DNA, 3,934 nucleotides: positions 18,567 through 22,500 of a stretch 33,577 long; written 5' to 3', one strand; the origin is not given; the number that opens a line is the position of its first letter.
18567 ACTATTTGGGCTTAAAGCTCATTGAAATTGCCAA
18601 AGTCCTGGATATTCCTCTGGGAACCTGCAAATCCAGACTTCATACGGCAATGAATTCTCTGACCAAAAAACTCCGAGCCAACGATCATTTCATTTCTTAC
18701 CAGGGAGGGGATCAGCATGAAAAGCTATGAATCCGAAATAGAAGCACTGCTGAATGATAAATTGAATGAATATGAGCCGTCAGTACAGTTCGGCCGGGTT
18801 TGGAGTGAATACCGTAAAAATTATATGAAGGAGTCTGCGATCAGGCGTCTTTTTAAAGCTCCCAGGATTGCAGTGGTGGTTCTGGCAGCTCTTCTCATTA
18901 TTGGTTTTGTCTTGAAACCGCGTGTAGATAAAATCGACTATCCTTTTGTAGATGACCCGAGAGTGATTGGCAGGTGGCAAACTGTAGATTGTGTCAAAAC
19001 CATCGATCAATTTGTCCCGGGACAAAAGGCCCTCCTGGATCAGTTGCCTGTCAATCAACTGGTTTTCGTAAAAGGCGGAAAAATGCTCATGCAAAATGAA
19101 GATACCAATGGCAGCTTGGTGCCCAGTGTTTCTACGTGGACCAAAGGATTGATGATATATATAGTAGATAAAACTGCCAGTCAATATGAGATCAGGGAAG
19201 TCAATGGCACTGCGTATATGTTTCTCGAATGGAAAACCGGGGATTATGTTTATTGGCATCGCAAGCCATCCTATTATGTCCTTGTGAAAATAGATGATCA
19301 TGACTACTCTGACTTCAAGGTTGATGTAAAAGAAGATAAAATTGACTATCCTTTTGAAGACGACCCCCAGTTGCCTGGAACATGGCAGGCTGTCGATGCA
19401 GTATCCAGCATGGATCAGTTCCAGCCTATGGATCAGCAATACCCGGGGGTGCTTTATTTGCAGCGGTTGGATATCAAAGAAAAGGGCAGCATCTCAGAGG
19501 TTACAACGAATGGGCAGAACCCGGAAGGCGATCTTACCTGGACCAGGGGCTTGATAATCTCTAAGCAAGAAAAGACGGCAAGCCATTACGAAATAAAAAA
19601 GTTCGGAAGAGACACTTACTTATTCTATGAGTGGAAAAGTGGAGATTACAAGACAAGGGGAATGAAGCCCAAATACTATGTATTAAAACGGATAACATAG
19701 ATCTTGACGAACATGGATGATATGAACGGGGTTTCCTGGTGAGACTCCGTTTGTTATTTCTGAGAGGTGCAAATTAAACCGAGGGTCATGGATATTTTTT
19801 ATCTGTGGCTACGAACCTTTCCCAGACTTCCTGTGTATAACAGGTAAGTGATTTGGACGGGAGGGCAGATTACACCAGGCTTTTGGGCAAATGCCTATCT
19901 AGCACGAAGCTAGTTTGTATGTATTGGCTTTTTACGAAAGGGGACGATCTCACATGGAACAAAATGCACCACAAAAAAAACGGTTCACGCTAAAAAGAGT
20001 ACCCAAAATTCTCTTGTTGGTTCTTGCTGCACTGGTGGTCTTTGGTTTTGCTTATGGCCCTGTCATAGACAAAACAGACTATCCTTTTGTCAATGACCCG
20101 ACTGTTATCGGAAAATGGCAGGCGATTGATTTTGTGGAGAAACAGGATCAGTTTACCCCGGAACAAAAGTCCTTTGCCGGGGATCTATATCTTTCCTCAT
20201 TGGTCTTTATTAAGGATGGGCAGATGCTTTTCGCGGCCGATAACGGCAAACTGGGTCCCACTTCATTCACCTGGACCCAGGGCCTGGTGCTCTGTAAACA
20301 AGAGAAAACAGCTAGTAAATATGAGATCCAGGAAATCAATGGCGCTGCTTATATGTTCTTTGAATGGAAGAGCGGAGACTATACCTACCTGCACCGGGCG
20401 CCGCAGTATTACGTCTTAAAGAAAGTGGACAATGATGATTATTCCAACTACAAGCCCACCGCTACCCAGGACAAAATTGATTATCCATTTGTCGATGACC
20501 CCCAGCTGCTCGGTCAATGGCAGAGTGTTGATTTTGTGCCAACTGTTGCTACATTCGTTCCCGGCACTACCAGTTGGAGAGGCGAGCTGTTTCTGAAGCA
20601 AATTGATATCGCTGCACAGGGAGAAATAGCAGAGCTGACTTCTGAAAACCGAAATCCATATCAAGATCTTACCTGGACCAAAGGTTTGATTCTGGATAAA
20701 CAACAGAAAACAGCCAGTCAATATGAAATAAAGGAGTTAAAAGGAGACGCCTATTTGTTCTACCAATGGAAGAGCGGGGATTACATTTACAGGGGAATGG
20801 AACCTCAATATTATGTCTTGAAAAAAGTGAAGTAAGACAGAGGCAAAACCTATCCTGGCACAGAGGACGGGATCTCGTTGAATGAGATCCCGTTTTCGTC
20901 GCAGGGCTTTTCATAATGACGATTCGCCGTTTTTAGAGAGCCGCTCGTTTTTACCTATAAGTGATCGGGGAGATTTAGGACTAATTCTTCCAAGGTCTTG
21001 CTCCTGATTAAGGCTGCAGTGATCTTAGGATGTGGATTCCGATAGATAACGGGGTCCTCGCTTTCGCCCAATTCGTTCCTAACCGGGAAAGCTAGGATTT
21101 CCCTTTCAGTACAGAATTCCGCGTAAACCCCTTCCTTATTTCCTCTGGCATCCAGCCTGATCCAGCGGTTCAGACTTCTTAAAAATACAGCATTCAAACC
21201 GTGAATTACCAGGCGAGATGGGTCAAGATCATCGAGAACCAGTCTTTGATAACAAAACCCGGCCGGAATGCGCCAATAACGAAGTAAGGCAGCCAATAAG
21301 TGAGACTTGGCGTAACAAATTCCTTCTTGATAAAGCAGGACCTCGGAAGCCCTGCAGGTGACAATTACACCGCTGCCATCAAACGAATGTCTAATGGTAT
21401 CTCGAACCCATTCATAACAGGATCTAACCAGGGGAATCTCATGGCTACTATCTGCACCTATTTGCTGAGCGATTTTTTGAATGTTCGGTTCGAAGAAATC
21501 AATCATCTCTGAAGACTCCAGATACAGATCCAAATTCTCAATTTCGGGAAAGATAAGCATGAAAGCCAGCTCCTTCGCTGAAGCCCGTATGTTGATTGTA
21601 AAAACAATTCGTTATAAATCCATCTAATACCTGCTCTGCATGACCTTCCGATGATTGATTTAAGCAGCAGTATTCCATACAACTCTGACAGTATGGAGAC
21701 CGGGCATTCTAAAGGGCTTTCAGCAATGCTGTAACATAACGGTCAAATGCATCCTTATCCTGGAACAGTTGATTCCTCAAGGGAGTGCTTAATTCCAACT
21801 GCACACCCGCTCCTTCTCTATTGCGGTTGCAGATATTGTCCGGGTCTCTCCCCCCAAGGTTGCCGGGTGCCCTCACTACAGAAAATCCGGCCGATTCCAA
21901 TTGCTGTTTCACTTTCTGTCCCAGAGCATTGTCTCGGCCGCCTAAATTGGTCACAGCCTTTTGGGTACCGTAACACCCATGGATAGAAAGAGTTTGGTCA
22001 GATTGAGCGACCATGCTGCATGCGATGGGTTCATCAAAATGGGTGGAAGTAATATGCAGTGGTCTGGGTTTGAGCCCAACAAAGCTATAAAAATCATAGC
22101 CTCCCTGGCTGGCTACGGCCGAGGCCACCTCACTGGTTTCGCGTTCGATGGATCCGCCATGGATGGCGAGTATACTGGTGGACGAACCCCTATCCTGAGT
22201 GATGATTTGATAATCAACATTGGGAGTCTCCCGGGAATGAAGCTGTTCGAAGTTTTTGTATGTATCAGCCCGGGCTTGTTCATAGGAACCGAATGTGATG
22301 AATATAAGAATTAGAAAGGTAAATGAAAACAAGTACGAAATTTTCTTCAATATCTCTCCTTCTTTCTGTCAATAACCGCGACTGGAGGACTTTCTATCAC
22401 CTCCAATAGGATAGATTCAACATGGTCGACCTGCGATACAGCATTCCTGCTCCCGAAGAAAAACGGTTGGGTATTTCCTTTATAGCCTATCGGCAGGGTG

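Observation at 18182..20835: ECF sigma factor with an overlapping membrane protein and an orphan paralog sharing four copies of an unplaced roughly 125-aa extracytoplasmic domain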

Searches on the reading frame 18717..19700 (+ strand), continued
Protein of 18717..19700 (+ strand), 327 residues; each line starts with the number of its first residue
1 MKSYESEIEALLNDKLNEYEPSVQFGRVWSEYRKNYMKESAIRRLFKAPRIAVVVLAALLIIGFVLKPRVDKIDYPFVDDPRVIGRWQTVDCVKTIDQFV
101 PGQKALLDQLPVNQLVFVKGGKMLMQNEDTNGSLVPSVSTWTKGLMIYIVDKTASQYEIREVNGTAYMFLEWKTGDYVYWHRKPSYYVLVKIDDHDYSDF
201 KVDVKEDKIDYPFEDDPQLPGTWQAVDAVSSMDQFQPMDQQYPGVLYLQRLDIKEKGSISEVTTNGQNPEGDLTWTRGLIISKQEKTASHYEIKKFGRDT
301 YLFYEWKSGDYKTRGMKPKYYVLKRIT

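Call 24: fold_search(model_id=the predicted structure, library=pdb)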
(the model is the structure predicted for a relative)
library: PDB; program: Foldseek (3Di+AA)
matches with E <= 10: 759; with E <= 0.001: 0
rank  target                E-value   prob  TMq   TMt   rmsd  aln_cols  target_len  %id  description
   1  4gzv_E                1.9e-03  1.00  0.22  0.44   7.0       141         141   16  Crystal structure of a lipocalin family protein (BACOVA_00364) from Bacteroides ovatus ATCC 8483 at 1.95 A resolution (released 2012-11-07)
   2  4gzv_C                2.3e-03  1.00  0.23  0.47   5.8       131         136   16  Crystal structure of a lipocalin family protein (BACOVA_00364) from Bacteroides ovatus ATCC 8483 at 1.95 A resolution (released 2012-11-07)
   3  4gzv_B                2.7e-03  1.00  0.22  0.46   6.1       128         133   18  Crystal structure of a lipocalin family protein (BACOVA_00364) from Bacteroides ovatus ATCC 8483 at 1.95 A resolution (released 2012-11-07)
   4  2o62_A                5.0e-03  0.69  0.18  0.21  20.4       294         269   11  CRYSTAL STRUCTURE OF A PROTEIN WITH UNKNOWN FUNCTION FROM DUF3598 FAMILY (NPUN_R4044) FROM NOSTOC PUNCTIFORME PCC 7310 (released 2007-02-13)
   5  4gzv_A                5.3e-03  1.00  0.21  0.43   6.3       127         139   16  Crystal structure of a lipocalin family protein (BACOVA_00364) from Bacteroides ovatus ATCC 8483 at 1.95 A resolution (released 2012-11-07)
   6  6v05_B                5.9e-03  0.15  0.11  0.10  23.7       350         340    7  Cryo-EM structure of a substrate-engaged Bam complex (released 2020-06-10)
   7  4i95_A                7.6e-03  1.00  0.23  0.47   5.9       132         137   15  Crystal structure of a Lipocalin-like protein (BACEGG_00036) from Bacteroides eggerthii DSM 20697 at 1.81 A resolution (released 2012-12-26)
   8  4iab_A                1.6e-02  0.99  0.23  0.44   6.0       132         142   14  Crystal structure of a putative monosaccharide binding protein (BACUNI_03039) from Bacteroides uniformis ATCC 8492 at  (released 2013-02-27)
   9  4iab_B                1.7e-02  0.99  0.21  0.43   6.3       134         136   12  Crystal structure of a putative monosaccharide binding protein (BACUNI_03039) from Bacteroides uniformis ATCC 8492 at  (released 2013-02-27)
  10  8vqg_A                1.8e-02  0.94  0.20  0.36   8.6       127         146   18  X-ray crystal structure of Can f 1 (released 2025-01-22)
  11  4lqz                  1.9e-02  0.80  0.14  0.27   7.2       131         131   14  Crystal structure of a DUF4909 family protein (SAV1798) from Staphylococcus aureus subsp. aureus Mu50 at 1.92 A resoluti (released 2013-08-07)
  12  5kkx_A                2.1e-02  0.33  0.15  0.20  17.0       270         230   10  Crystal structure of a TbpB C-lobe mutant from Neisseria meningitidis M982 (released 2017-07-19)
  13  4iab_D                2.2e-02  0.96  0.20  0.41   7.1       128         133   10  Crystal structure of a putative monosaccharide binding protein (BACUNI_03039) from Bacteroides uniformis ATCC 8492 at  (released 2013-02-27)
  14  6eys_C                2.6e-02  0.90  0.20  0.15   8.6       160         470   16  Crystal structure of the periplasmic pyoverdine maturation protein PvdP (released 2018-08-01)
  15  5y2z_H                2.7e-02  0.11  0.10  0.10  21.5       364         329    7  Crystal structure of human LGI1 EPTP-ADAM22 complex (released 2018-05-02)
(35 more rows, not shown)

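Call 35: search_solved_structures(query=A1, max_evalue=10)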
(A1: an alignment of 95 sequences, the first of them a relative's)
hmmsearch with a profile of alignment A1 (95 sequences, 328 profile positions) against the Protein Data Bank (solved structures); distinct sequences matched with E-value up to 10: 4.
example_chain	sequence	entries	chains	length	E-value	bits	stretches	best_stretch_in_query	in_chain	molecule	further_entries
3a2z_A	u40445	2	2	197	0.21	14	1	195-231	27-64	Bifunctional glutathionylspermidine synthetase/amidase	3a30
3a2y_A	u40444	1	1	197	0.35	13.3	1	195-231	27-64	Bifunctional glutathionylspermidine synthetase/amidase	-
2io7_A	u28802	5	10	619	0.93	11.9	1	195-231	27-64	Bifunctional glutathionylspermidine synthetase/amidase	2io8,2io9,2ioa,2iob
3o98_A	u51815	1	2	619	1.6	11.1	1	195-231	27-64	Bifunctional glutathionylspermidine synthetase/amidase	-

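Call 41: search_protein_representatives(alignment_id=A1)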
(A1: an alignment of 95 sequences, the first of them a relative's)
Query: 95 sequences, 328 profile positions. Proteins with E-value up to 0.001 (for the whole library): 1183; up to 1e-10: 954; up to 1e-30: 453. The best 150 are listed.
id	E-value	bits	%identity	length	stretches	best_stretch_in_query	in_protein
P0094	3.1e-138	476.9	-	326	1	1-328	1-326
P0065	1.3e-128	445.3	-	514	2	71-327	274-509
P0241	1.1e-126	439.0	-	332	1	1-327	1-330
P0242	2.5e-126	437.8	-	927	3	69-196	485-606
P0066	6.0e-121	420.1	-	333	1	1-327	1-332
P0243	3.3e-119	414.4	-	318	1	13-327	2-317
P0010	1.5e-118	412.2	-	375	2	54-327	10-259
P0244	1.4e-111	389.3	-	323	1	1-328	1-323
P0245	1.5e-110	385.9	-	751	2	38-326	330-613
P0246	6.4e-109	380.6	-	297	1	65-328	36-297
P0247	5.4e-107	374.2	-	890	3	71-270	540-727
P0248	1.1e-102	360.1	-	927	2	46-326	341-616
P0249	4.3e-102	358.1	-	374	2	204-327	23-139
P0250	2.0e-96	339.5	-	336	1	5-328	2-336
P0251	3.5e-96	338.7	-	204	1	126-327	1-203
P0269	1.4e-86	307.2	-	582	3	75-326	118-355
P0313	1.9e-73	264.0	-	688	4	206-326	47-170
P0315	3.7e-73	263.0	-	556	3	75-191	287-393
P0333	7.5e-66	239.0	-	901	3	79-316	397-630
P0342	3.9e-62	226.8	-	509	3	215-324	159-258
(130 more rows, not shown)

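Call 47: search_protein_families(library=pfam, alignment_id=A4, max_evalue=0.00001)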
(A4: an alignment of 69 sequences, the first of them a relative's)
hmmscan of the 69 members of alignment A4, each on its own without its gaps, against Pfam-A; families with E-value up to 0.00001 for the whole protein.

A. member 1, P0242 (927 aa): 1 family
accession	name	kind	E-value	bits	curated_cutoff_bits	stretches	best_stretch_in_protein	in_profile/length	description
PF07935.16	SSV1_ORF_D-335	-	1.6e-08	35.2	22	0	583-601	2-20/68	ORF D-335-like protein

B. families by the number of members that match (of 69 scanned): 25 families
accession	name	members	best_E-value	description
PF05569.17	Peptidase_M56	42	3.9e-72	BlaR1 peptidase M56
PF07705.17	CARDB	3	5e-24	CARDB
PF07935.16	SSV1_ORF_D-335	3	1.6e-08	ORF D-335-like protein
PF13411.12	MerR_1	2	1.2e-14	MerR HTH family regulatory protein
PF00376.29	MerR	2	5.2e-11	MerR family regulatory protein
PF01435.24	Peptidase_M48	2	3e-07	Peptidase family M48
PF22564.2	HAAS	2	5.2e-07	HAAS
PF13211.12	DUF4019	1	1.9e-36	Protein of unknown function (DUF4019)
PF03781.23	FGE-sulfatase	1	1.5e-34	Sulfatase-modifying factor enzyme 1-like domain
PF07833.16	Cu_amine_oxidN1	1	9.5e-24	Copper amine oxidase N-terminal domain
PF13385.13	Laminin_G_3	1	2.4e-21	Concanavalin A-like lectin/glucanases superfamily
PF13205.12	Big_5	1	3.6e-12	Bacterial Ig-like domain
PF00263.26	Secretin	1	8.3e-12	Bacterial type II and III secretion system protein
PF13181.12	TPR_8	1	8.1e-11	Tetratricopeptide repeat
PF16253.10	DUF4909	1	1.2e-10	Domain of unknown function (DUF4909)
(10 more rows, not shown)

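Call 51: find_homologous_proteins(query=P0052, max_evalue=1e-30)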
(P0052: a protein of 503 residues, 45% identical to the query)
Query P0052 (503 aa): 441 proteins with E <= 1e-30 among 8000 candidates; the best 120 are listed.
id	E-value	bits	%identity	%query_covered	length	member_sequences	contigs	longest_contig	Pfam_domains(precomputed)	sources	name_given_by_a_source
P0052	0.0e+0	1139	100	100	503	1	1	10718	PF04545.23,PF04542.21,PF08281.19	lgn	-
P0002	1.7e-181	623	53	65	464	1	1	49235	-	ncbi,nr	ncbi:MAG: hypothetical protein N3B21_02610 [Clostridia bacterium]|nr:hypothetical protein [Clostridi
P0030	1.4e-168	580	79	65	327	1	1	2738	-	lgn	-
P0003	8.2e-164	564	50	65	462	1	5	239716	-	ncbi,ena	-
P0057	2.1e-151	523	71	65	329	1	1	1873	-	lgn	-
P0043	1.9e-150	520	71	65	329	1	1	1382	-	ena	-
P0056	6.2e-141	489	69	65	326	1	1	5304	-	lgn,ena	-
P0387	1.3e-137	478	67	65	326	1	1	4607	-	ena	-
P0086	7.5e-134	465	65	65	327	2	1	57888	-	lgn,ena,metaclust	metaclust:\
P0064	4.5e-133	463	64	65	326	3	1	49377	-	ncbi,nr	ncbi:MAG: hypothetical protein P4L69_18030 [Desulfosporosinus sp.]|nr:hypothetical protein [Desulfos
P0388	2.0e-132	461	62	65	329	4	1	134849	-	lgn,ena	-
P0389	1.4e-131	458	63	65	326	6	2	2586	-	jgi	-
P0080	1.7e-130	454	63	67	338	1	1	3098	-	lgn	-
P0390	2.8e-130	454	64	65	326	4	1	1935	-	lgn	-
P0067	8.6e-130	452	63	65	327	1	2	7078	-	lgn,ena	-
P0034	5.0e-128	446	45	59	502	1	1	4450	PF07935.17,PF22564.3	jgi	jgi:hypothetical protein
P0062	6.6e-121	423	59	65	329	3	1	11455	-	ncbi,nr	ncbi:MAG: blaR [Clostridiales bacterium]|nr:blaR [Clostridiales bacterium]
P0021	7.4e-109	383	47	56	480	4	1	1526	PF07935.17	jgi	jgi:hypothetical protein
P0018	1.8e-104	369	43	50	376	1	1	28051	-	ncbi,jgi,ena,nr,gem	ncbi:MAG: hypothetical protein KKH28_01610 [Elusimicrobia bacterium]|nr:hypothetical protein [Elusim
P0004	3.5e-99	351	39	54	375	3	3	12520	-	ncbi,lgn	-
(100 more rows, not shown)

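Call 70: search_protein_families(library=pfam, proteins=[P0313, P0342, P0333, P0315, P0269, P0242, P0247, P0098], max_evalue=0.01)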
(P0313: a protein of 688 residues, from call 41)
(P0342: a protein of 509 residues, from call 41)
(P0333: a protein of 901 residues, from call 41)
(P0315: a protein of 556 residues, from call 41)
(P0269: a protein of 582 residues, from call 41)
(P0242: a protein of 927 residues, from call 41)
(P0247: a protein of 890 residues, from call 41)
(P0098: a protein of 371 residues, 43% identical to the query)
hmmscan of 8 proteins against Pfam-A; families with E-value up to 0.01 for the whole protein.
P0313 (688 aa): 2 families
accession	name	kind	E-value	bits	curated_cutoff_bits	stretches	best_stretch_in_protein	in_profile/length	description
PF20251.4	Big_14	-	8.8e-08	32.5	27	0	532-581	13-62/104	Bacterial Ig-like domain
PF21469.2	BH1974-like_central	-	0.003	18.2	27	0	50-81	32-64/74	BH1974-like, central domain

P0342 (509 aa): 2 families
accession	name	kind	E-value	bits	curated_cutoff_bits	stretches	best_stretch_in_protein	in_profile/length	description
PF22564.2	HAAS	-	0.00066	20.4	27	1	19-77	2-54/55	HAAS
PF16253.10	DUF4909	-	0.00067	19.9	25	0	203-246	12-54/127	Domain of unknown function (DUF4909)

P0333 (901 aa): 1 family
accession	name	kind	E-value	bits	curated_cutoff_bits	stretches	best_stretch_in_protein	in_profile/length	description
PF05569.17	Peptidase_M56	-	5.4e-41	141.1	31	2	153-324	98-293/296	BlaR1 peptidase M56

P0315 (556 aa): 1 family
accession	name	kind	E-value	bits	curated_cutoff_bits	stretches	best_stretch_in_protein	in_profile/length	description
PF16253.10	DUF4909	-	1.2e-10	41.8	25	0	355-382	29-56/127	Domain of unknown function (DUF4909)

P0269 (582 aa): 3 families
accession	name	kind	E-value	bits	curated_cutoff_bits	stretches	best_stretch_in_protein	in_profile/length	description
PF13411.12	MerR_1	-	6.2e-13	49.1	21.6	1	3-71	2-68/69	MerR HTH family regulatory protein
PF00376.29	MerR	-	5.2e-11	42.6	28.2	1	3-41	1-38/38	MerR family regulatory protein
PF09278.17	MerR-DNA-bind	-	0.0031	18.5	25.4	1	46-109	1-63/65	MerR, DNA binding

P0242 (927 aa): 1 family
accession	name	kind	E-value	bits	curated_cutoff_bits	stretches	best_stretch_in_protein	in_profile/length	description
PF07935.16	SSV1_ORF_D-335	-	1.6e-08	35.2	22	0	583-601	2-20/68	ORF D-335-like protein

P0247 (890 aa): 2 families
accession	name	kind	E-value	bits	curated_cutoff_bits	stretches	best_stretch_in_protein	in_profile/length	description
PF05569.17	Peptidase_M56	-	4.1e-66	223.6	31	1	18-328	6-296/296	BlaR1 peptidase M56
PF01435.24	Peptidase_M48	-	1.8e-05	25.1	20.3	1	209-270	48-112/186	Peptidase family M48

P0098 (371 aa): 2 families
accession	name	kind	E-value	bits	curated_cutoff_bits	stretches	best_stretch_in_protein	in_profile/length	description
PF16253.10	DUF4909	-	8.4e-06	26.1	25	0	330-361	28-58/127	Domain of unknown function (DUF4909)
PF07935.16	SSV1_ORF_D-335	-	0.0024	18.6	22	0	235-251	2-18/68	ORF D-335-like protein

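Call 84: predict_structure(alignment_id=A5)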
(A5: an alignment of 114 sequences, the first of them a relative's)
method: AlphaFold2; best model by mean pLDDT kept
length: 503 residues; sequences in the alignment: 114
mean_pLDDT: 55.9   pTM: 0.36
mean pLDDT of the five models: 55.9, 55.6, 53.5, 52.7, 52.5
residues with pLDDT >= 90: 125; 70-90: 33; 50-70: 79; < 50: 266
segments of 3 or more residues with pLDDT < 50: 166-225, 234-293, 298-328, 350-352, 354-424, 440-465, 472-474, 492-496
pLDDT, mean of each block of 10 residues (from residue 1): 85 98 95 96 97 96 97 88 59 57 82 97 96 97 98 96 64 33 37 37 31 37 49 47 35 34 28 27 30 47 35 27 42 68 65 39 37 33 31 27 24 27 54 61 31 27 42 53 53 47 58
secondary structure, 60 per line:
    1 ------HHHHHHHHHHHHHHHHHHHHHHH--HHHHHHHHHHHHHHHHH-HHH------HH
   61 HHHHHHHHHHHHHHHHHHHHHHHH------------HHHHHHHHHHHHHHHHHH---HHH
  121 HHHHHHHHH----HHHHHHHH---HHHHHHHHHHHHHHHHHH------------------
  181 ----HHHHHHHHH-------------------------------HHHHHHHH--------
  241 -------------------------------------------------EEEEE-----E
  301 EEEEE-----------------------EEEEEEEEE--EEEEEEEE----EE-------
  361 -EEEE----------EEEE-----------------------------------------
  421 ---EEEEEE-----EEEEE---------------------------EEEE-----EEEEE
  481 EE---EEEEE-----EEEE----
elements in order: H7-29 H32-48 H59-84 H97-114 H118-129 H134-141 H145-162 H185-193 H225-232 E290-294 E300-305 E329-337 E340-347 E362-365 E376-379 E424-429 E435-439 E467-470 E476-482 E486-490 E496-499

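Call 86: search_protein_families(library=pfam, proteins=[L021:4746-5969:+], max_evalue=0.01)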
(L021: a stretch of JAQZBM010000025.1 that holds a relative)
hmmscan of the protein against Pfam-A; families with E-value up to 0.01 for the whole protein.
L021:4746-5969:+ (407 aa): 1 family
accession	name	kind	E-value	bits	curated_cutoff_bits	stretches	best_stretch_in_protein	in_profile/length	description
PF00082.27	Peptidase_S8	-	6.2e-13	49.1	21.8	1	130-270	1-151/288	Subtilase family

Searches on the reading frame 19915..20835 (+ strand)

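Call 3: search_protein_families(library=pfam, proteins=[window:19915-20835:+], max_evalue=1)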
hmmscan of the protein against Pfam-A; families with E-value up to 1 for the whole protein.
window:19915-20835:+ (306 aa): 2 families
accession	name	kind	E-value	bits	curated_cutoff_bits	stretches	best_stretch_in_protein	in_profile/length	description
PF10851.13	DUF2652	-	0.063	13.7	22.1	0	267-286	13-32/118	Protein of unknown function (DUF2652)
PF19569.5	START_2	-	0.11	12.8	23.6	0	185-207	16-38/126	START-like superfamily domain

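Call 4: search_protein_families(library=ncbifam, proteins=[window:19915-20835:+], max_evalue=1)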
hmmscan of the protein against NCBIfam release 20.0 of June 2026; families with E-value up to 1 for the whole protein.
window:19915-20835:+ (306 aa): 0 families

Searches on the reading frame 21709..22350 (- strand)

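Call 3: search_protein_families(library=pfam, proteins=[window:21709-22350:-], max_evalue=1)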
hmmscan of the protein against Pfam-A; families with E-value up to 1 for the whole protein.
window:21709-22350:- (213 aa): 3 families
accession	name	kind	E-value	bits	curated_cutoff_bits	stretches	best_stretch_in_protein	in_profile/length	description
PF05908.16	Gamma_PGA_hydro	-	7.3e-58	195.6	22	1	31-201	1-174/191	Poly-gamma-glutamate hydrolase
PF10318.15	7TM_GPCR_Srh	-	0.051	13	26.3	1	4-55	133-184/302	Serpentine type 7TM GPCR chemoreceptor Srh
PF13541.12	ChlI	-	0.18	12.1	27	1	56-120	10-76/121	Subunit ChlI of Mg-chelatase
